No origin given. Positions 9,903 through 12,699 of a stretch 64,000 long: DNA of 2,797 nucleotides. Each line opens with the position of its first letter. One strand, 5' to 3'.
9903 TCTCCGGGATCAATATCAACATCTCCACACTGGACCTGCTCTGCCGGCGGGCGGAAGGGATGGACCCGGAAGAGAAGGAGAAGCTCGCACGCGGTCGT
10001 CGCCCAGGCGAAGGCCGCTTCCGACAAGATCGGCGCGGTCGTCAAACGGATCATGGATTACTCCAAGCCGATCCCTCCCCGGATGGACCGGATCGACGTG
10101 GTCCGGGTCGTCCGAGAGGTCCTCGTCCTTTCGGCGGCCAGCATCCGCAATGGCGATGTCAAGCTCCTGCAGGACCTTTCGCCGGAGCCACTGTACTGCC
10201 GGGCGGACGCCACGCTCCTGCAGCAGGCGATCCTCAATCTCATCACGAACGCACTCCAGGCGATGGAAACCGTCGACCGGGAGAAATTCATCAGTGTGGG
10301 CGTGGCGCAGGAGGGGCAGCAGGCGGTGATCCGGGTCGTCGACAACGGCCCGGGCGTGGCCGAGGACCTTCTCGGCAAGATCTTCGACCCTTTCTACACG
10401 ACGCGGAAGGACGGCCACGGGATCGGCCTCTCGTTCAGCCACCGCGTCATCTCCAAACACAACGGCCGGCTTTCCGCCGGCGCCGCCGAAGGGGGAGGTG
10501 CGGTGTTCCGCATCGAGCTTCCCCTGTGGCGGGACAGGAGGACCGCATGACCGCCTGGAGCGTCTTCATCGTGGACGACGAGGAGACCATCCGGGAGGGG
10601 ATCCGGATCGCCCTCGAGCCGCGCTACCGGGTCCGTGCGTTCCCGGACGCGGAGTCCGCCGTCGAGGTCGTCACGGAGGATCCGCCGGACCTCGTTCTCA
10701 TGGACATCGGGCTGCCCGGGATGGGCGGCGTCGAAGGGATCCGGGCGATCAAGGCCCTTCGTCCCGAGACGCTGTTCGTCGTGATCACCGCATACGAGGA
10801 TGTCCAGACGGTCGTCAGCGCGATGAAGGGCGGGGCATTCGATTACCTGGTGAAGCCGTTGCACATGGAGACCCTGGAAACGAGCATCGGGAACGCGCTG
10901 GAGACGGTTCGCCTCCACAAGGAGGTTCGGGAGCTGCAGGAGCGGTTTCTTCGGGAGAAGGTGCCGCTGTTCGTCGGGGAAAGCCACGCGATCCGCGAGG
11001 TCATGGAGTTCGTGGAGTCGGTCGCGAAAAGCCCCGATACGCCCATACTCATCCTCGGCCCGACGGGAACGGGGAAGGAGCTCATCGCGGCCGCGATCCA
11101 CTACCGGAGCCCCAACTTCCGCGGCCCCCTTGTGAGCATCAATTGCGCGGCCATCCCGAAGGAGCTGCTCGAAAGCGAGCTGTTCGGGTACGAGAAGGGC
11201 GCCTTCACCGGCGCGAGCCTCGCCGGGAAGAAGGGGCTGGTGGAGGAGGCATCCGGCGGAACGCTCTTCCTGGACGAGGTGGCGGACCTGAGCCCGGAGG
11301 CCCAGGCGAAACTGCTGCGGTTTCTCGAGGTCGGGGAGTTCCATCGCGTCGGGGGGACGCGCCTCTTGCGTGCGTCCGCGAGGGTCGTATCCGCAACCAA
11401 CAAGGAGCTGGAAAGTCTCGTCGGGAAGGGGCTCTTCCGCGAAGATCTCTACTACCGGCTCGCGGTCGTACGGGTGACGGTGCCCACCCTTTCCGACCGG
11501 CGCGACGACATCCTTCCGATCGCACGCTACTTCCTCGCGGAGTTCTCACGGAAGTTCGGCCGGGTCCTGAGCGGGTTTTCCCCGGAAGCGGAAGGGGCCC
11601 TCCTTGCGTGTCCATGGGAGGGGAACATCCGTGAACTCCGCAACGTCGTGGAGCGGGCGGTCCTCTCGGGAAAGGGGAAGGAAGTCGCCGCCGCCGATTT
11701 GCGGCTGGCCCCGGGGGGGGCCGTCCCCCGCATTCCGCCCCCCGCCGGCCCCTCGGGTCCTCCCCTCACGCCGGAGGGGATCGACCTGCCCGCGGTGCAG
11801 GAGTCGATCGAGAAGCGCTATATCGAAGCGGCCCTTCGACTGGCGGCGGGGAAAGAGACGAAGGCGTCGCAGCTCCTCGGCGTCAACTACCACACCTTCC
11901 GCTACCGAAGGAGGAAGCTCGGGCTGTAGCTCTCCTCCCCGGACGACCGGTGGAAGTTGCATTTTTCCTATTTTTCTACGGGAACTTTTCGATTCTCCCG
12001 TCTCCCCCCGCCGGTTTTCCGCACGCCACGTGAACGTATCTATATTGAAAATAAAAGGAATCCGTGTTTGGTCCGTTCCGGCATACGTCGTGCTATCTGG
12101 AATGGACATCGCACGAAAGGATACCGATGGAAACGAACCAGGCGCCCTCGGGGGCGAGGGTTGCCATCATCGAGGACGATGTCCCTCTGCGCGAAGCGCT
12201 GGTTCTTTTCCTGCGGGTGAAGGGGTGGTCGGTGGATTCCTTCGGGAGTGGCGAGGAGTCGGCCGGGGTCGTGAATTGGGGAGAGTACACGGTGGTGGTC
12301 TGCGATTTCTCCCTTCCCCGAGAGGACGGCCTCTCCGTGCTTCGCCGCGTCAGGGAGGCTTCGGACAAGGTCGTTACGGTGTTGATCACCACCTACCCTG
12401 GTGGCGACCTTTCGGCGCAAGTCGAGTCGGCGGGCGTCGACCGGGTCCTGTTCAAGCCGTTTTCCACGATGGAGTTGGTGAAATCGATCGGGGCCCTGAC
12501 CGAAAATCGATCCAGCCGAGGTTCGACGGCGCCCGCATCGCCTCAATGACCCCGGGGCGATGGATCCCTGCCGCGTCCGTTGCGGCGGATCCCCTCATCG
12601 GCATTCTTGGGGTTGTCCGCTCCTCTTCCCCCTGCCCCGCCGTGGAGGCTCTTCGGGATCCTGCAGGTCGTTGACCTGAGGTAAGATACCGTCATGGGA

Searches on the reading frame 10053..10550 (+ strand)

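Call 5: search_protein_families(library=pfam, proteins=[window:10053-10550:+], max_evalue=0.01)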
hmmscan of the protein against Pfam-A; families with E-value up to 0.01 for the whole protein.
window:10053-10550:+ (165 aa): 3 families
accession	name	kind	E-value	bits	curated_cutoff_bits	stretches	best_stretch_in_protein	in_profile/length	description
PF02518.31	HATPase_c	-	2.4e-24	86.3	26.4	1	52-158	2-109/111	Histidine kinase-, DNA gyrase B-, and HSP90-like ATPase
PF14501.12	HATPase_c_5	-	9.9e-08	32.3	22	1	58-146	8-92/102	GHKL domain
PF13589.12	HATPase_c_3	-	0.00025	21.5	25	1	56-125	3-76/137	Histidine kinase-, DNA gyrase B-, and HSP90-like ATPase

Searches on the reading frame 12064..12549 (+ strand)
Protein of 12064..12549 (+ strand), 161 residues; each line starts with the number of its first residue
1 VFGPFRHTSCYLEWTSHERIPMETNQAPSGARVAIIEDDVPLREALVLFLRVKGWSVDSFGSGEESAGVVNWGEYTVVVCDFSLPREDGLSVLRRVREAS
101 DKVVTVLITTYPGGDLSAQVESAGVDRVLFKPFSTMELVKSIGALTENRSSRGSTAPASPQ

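Call 5: search_protein_families(library=pfam, proteins=[window:12064-12549:+], max_evalue=0.01)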
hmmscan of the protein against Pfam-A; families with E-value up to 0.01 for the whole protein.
window:12064-12549:+ (161 aa): 1 family
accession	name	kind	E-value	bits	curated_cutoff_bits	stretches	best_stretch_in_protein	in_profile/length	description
PF00072.30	Response_reg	-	2.2e-17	63.7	30.2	1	33-142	1-110/111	Response regulator receiver domain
